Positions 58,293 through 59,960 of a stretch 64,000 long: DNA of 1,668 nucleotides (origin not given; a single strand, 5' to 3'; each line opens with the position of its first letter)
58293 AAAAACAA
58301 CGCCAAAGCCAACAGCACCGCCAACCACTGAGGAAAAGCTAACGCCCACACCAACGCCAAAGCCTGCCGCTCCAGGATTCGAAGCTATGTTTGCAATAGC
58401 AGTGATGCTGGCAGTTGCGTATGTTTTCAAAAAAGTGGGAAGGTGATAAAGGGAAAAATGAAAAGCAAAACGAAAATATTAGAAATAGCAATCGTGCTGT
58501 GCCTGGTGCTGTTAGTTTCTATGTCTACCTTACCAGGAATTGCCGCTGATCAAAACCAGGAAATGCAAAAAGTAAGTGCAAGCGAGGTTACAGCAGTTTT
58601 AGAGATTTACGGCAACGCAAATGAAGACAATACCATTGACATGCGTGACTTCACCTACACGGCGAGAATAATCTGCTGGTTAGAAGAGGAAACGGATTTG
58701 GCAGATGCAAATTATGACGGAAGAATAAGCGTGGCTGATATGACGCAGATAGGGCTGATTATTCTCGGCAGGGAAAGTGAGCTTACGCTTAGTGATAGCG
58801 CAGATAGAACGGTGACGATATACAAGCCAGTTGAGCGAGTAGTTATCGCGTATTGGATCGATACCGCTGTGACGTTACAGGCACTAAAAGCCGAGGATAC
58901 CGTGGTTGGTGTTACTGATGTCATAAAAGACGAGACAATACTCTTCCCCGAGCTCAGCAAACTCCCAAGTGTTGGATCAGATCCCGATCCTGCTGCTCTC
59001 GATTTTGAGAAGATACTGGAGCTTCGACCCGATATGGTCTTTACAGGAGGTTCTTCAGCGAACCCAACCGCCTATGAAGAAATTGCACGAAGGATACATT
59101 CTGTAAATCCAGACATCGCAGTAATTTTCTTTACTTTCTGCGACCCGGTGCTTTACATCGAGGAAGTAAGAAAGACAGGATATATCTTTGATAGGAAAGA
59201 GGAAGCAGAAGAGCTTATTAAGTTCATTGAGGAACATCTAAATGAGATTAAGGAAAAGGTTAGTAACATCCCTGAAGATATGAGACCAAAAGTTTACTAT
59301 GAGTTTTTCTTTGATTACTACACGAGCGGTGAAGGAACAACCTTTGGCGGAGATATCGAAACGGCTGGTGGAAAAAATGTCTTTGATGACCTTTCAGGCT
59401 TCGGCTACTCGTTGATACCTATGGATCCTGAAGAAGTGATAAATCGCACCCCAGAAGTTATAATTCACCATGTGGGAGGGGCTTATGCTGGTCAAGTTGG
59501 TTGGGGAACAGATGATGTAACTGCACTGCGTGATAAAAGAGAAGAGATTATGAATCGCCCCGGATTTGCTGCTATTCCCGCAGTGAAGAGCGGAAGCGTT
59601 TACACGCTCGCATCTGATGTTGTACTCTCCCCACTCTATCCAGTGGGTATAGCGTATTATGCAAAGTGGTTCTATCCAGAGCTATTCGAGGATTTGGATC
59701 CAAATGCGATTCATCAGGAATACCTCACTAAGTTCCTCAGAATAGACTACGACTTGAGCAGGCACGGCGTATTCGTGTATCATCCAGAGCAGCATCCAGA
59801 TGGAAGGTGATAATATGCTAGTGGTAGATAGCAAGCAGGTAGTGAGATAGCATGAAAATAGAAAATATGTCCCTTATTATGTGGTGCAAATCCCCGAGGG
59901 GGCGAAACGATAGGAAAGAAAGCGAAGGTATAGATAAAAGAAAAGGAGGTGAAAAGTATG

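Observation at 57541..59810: Dockerin-tagged solute-binding protein encoded next to a PGF-CTERM-anchored cohesin scaffoldin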

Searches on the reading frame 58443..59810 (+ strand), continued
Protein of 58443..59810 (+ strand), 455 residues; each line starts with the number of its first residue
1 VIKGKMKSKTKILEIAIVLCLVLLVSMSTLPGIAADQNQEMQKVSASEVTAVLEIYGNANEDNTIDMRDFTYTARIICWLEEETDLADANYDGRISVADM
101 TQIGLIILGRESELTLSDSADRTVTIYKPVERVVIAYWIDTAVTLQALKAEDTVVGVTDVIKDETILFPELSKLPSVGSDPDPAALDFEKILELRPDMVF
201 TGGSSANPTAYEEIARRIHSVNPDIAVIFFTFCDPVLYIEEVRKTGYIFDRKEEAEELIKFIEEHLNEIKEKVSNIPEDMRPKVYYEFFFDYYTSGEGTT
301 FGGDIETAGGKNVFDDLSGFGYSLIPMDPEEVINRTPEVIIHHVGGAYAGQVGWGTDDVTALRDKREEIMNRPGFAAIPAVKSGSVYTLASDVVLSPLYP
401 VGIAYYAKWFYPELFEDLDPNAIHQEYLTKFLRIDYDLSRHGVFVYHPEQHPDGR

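Call 64: search_protein_families(library=pfam, proteins=[L012:17047-18132:+, L012:18167-18955:+, L025:345-1436:+, L025:1596-2381:+, L003:12172-13749:+, L003:13843-15306:+, L003:15389-16639:+, L003:16636-17508:+, L003:17486-17968:+, L012:13909-15519:+], max_evalue=0.001)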
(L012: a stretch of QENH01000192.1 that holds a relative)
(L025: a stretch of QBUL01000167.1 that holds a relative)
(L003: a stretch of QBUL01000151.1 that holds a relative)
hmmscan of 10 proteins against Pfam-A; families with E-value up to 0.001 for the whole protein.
L012:17047-18132:+ (361 aa): 2 families
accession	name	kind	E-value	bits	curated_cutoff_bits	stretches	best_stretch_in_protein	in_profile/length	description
PF01032.23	FecCD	-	6.4e-93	311.6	26.5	1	40-355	4-311/311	FecCD transport family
PF00950.22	ABC-3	-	2.3e-05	24.5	20.1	1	89-289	5-194/258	ABC 3 transport family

L012:18167-18955:+ (262 aa): 7 families
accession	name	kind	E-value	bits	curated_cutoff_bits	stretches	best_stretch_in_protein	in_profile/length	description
PF00005.33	ABC_tran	-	1.4e-35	123.3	25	1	18-165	1-137/137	ABC transporter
PF13304.12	AAA_21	-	6.3e-10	40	27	1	32-52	3-23/304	AAA domain, putative AbiEii toxin, Type IV TA system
PF13476.12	AAA_23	-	3e-05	25.2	27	1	20-52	12-43/201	AAA domain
PF13555.12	AAA_29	-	3.2e-05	24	27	1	22-56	16-50/61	P-loop containing region of AAA domain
PF02463.25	SMC_N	-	7.5e-05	22.7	40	0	28-71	24-67/220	RecF/RecN/SMC N terminal domain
PF06414.18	Zeta_toxin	-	0.00017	21.5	22.3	1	33-72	21-60/199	Zeta toxin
PF13175.12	AAA_15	-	0.00067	19.8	32.1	0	19-72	15-71/374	AAA ATPase domain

L025:345-1436:+ (363 aa): 1 family
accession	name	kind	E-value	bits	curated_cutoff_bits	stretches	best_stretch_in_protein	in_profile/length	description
PF01032.23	FecCD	-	1.7e-90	303.7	26.5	1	40-357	2-311/311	FecCD transport family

L025:1596-2381:+ (261 aa): 7 families
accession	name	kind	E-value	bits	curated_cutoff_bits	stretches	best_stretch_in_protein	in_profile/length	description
PF00005.33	ABC_tran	-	1.3e-34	120.2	25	1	19-166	1-137/137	ABC transporter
PF13304.12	AAA_21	-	9.2e-12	46.1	27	1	33-76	3-63/304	AAA domain, putative AbiEii toxin, Type IV TA system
PF02463.25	SMC_N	-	1.3e-05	25.2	40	1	28-185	23-188/220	RecF/RecN/SMC N terminal domain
PF13555.12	AAA_29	-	8.6e-05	22.7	27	1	24-57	17-50/61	P-loop containing region of AAA domain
PF09818.15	ABC_ATPase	-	9.1e-05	22.1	23.2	0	137-229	157-264/283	P-loop domain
PF13175.12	AAA_15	-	0.00011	22.4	32.1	1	19-74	14-72/374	AAA ATPase domain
PF13476.12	AAA_23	-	0.00016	22.8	27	1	24-51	15-41/201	AAA domain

L003:12172-13749:+ (525 aa): 11 families
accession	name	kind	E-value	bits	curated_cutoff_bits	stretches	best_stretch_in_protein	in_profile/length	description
PF01593.30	Amino_oxidase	-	6.1e-28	98.7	19.8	1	30-517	1-442/443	Flavin containing amine oxidoreductase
PF13450.12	NAD_binding_8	-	8.9e-15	55.2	21.9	1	25-95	1-66/68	NAD(P)-binding Rossmann-like domain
PF01266.30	DAO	-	8.3e-11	42.4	27.9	1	22-57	1-36/353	FAD dependent oxidoreductase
PF00890.30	FAD_binding_2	-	8.3e-10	38.8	20.4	1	22-61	1-39/414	FAD binding domain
PF03486.20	HI0933_like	-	5.4e-09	36.3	50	1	22-56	2-36/244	HI0933-like protein Rossmann domain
PF12831.13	FAD_oxidored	-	1.2e-08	35.1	27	1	22-61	1-40/416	FAD dependent oxidoreductase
PF07992.20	Pyr_redox_2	-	1.3e-08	35.1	26.1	1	21-53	1-33/291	Pyridine nucleotide-disulphide oxidoreductase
PF01946.23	Thi4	-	6.9e-07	29.2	26.2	1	20-58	17-56/235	Thi4 family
PF01134.28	GIDA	-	7e-07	29.1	22.1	1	22-53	1-32/391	Glucose inhibited division protein A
PF00070.33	Pyr_redox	-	2.5e-05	25.2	22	1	23-56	2-35/82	Pyridine nucleotide-disulphide oxidoreductase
PF01494.25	FAD_binding_3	-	0.0001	22.1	22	1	20-54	1-35/349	FAD binding domain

L003:13843-15306:+ (487 aa): 1 family
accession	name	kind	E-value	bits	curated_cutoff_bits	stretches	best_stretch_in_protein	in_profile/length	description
PF00148.24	Oxidored_nitro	-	4.8e-56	190.8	28.6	1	28-446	4-398/399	Nitrogenase component 1 type Oxidoreductase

L003:15389-16639:+ (416 aa): 1 family
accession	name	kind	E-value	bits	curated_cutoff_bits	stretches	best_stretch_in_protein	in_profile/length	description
PF00148.24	Oxidored_nitro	-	1e-89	301.7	28.6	1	8-406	1-398/399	Nitrogenase component 1 type Oxidoreductase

L003:16636-17508:+ (290 aa): 7 families
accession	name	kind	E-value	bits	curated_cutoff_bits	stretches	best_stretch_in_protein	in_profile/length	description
PF00142.24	Fer4_NifH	-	2.9e-98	329.1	25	1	2-277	1-264/271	4Fe-4S iron sulfur cluster binding proteins, NifH/frxC family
PF01656.29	CbiA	-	7.9e-12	45.7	25.4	1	5-236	3-124/125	CobQ/CobB/MinD/ParA nucleotide binding domain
PF13614.12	AAA_31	-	6.2e-10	39.7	27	1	2-70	2-74/177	AAA domain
PF10609.15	ParA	-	5.3e-08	33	27.1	1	7-38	10-41/246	NUBPL iron-transfer P-loop NTPase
PF02374.21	ArsA_ATPase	-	1.2e-06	28.4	24.3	1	1-40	1-40/305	Anion-transporting ATPase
PF20720.3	nSTAND3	-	0.00061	20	27.2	0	4-39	20-54/155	Novel STAND NTPase 3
PF03308.22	MeaB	-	0.001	18.6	23.1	0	3-43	35-75/273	Methylmalonyl Co-A mutase-associated GTPase MeaB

L003:17486-17968:+ (161 aa): 1 family
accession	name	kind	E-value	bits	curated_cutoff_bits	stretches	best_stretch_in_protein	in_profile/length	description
PF01032.23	FecCD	-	7.3e-25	88.1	26.5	1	57-151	4-94/311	FecCD transport family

L012:13909-15519:+ (536 aa): 2 families
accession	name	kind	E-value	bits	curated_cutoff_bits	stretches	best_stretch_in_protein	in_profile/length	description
PF09825.15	BPL_N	-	5e-10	39.2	24.2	1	104-186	3-92/283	Biotin-protein ligase, N terminal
PF17385.8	LBP_M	-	0.00097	19.2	25.2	0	122-182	37-103/221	Lacto-N-biose phosphorylase central domain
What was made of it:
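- On Class-III / Peripla_BP_2 substrate-binding protein of a type II (FecCD/BtuCD) ABC importer: Present inside related cassettes L012 and L025, and 6 genes downstream of the SBP in syntenic L003 (call 64).
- FecCD (304-312 bits) and ABC_tran genes lie in cassettes L012 and L025, and a FecCD gene lies 6 genes downstream of the SBP in syntenic L003 (call 64). FecCD/ATPase pairs do occur inside cassettes (call 64).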

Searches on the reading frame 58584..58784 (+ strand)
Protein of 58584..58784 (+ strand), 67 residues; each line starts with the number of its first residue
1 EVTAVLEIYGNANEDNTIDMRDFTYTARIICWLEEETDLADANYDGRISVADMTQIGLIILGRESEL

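Call 27: search_solved_structures(query=A2, max_evalue=1, show_alignments=3)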
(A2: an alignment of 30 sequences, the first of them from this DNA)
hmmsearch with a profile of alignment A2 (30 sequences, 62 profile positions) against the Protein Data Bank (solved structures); distinct sequences matched with E-value up to 1: 35.
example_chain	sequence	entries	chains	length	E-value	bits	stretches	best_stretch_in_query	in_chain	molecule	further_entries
4fl4_A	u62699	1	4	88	0.002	21.6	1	7-53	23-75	Glycoside hydrolase family 9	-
2mte_A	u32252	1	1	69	0.0035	20.8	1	4-57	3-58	Cellulose 1,4-beta-cellobiosidase (reducing end) CelS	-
1daq_A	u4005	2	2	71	0.0036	20.8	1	4-57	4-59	ENDOGLUCANASE SS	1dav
2vn5_B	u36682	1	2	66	0.0057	20.2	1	5-59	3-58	ENDOGLUCANASE A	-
2vn6_B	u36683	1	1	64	0.0098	19.4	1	5-59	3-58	ENDOGLUCANASE A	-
6kth_A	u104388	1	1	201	0.021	18.3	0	34-56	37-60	Juvenile hormone diol kinase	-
5lxv_B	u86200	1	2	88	0.036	17.6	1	4-52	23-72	Carbohydrate-binding protein WP_009985128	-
2ccl_B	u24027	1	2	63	0.04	17.4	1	7-51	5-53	ENDO-1,4-BETA-XYLANASE Y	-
1ohz_B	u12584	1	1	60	0.046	17.2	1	7-51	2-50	ENDO-1,4-BETA-XYLANASE Y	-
6kg9_A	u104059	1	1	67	0.057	16.9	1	5-53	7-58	And cellulose-binding endoglucanase family 9 CelL ortholog dockerin domain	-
2yik_A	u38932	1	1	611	0.061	16.8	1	5-54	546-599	ENDOGLUCANASE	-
2jnx_A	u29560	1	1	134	0.11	16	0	35-51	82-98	Calcium binding protein 2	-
4dh2_B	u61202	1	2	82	0.15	15.6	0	7-27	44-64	Dockerin type 1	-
3ul4_B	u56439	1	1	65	0.18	15.4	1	10-59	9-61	Cellulosome enzyme, dockerin type I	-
8ajy_B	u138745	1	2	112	0.19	15.3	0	37-53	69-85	Dockerin from ScaH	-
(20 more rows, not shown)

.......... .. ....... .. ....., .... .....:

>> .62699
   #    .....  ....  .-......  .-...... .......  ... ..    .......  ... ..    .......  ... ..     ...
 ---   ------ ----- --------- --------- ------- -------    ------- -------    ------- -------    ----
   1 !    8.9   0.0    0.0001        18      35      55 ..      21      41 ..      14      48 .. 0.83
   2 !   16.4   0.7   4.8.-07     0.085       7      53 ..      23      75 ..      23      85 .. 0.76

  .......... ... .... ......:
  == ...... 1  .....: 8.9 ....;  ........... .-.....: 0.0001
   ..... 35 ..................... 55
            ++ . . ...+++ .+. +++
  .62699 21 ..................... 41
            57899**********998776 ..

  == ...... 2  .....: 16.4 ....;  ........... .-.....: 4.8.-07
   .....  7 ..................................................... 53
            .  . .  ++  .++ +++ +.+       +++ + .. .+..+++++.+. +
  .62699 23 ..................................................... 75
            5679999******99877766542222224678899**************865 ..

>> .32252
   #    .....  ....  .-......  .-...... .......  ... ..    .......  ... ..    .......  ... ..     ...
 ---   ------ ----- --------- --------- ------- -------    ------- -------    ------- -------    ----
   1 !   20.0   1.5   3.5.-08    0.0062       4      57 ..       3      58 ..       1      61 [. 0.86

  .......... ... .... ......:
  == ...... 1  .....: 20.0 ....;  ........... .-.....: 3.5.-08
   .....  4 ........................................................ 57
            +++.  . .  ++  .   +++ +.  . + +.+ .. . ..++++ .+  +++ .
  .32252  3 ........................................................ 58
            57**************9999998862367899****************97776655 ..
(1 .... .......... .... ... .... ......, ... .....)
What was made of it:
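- On Dockerin type I (Pfam PF00404): The family profile aligns over both repeats to the CelS and Cel9 dockerins (call 27).
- Checked: EF-hand proteins score lower and mostly match one loop (call 27).
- EF-hand proteins appear lower in the profile's PDB hit list (call 27). The top PDB hits are dockerins aligned across both repeats (call 27).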

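Call 46: predict_structure(protein=window:58584-58784:+)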
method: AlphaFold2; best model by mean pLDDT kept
length: 67 residues; sequences in the alignment: 1
mean_pLDDT: 50.8   pTM: 0.33
mean pLDDT of the five models: 50.8, 50.5, 48.5, 48.0, 44.2
residues with pLDDT >= 90: 0; 70-90: 0; 50-70: 41; < 50: 26
segments of 3 or more residues with pLDDT < 50: 1-11, 39-43, 61-67
pLDDT, mean of each block of 10 residues (from residue 1): 39 59 55 51 55 52 41
secondary structure, 60 per line:
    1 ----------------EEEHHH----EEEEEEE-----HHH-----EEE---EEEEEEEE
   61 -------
elements in order: E17-19 E27-33 E47-49 E53-60
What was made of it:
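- Tried and rejected: A dockerin-only AF2 model from a single sequence gave pLDDT 50.8 and all-beta nonsense, so it was not used (call 46).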

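Call 74: search_protein_representatives(protein=window:58584-58784:+)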
Query: 67 residues. Proteins with E-value up to 0.001 (for the whole library): 561; up to 1e-10: 152; up to 1e-30: 0. The best 150 are listed.
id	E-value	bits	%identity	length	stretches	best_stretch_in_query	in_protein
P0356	4.2e-29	115.3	89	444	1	4-67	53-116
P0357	5.7e-29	114.8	89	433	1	4-67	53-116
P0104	6.9e-29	114.6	88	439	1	4-67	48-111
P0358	2.2e-28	113.0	90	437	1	5-67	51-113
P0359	3.9e-28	112.2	89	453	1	5-67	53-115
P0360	1.2e-27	110.6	86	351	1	4-67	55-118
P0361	1.4e-27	110.4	89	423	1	5-67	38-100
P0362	1.3e-26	107.4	82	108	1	4-64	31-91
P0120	2.6e-26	106.4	83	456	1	4-67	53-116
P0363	6.8e-26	105.2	83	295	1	5-67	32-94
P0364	1.2e-23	98.0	81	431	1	5-67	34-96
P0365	1.9e-23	97.5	81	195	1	5-67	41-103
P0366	2.3e-21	90.9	54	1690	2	5-63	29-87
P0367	2.5e-19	84.5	75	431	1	5-67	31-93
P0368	9.5e-17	76.4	68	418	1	5-63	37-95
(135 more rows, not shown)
